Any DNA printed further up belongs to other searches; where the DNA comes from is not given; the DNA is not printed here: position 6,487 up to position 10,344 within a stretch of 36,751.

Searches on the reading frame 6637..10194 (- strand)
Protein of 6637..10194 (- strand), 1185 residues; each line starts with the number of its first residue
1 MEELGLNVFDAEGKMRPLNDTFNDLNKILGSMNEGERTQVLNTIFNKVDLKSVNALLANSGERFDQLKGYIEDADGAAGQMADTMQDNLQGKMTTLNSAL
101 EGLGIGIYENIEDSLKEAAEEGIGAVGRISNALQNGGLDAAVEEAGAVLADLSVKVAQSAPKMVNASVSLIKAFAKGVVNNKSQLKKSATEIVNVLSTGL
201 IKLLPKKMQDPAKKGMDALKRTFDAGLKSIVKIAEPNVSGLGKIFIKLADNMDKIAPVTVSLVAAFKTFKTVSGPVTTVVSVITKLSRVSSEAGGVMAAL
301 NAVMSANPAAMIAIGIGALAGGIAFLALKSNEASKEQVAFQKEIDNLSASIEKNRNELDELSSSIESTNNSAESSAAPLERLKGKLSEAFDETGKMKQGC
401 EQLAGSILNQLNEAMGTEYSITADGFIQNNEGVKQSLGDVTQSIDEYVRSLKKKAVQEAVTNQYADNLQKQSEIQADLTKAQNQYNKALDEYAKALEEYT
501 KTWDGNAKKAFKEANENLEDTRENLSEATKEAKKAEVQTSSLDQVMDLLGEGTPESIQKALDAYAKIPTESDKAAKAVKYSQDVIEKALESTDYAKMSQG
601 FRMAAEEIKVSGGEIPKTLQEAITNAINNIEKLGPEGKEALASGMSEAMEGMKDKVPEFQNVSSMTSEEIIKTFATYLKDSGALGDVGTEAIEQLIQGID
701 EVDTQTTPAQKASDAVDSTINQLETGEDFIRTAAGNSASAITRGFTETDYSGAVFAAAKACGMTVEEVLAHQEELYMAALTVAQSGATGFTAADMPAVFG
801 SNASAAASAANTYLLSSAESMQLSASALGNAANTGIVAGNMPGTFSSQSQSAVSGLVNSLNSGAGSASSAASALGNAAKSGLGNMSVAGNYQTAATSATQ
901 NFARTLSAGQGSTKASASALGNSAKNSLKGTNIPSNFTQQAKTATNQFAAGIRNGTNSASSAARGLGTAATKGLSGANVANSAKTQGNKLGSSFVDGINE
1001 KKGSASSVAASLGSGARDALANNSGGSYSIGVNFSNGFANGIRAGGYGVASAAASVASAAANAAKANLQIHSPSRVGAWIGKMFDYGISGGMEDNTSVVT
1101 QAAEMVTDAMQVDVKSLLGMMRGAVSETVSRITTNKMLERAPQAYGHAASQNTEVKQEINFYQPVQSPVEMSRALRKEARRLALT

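Call 61: search_protein_families(library=ncbifam, proteins=[window:6637-10194:-], max_evalue=0.001)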
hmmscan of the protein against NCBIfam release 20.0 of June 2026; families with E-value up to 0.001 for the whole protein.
window:6637-10194:- (1185 aa): 4 families
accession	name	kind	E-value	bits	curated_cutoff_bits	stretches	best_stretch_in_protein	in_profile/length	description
TIGR01760.1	tape_meas_TP901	equivalog_domain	3.8e-18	65.6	28.8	1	1-131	196-325/349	phage tail tape measure protein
TIGR02168.1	SMC_prok_B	equivalog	7.6e-09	33.9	567.35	1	296-707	633-1033/1181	chromosome segregation protein SMC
TIGR02169.1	SMC_prok_A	equivalog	6.2e-06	24.2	729.4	1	307-542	675-909/1165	chromosome segregation protein SMC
TIGR04527.1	mycoplas_twoTM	subfamily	6.4e-05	22.8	125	0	318-464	24-162/248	MG_279/MG_280 family protein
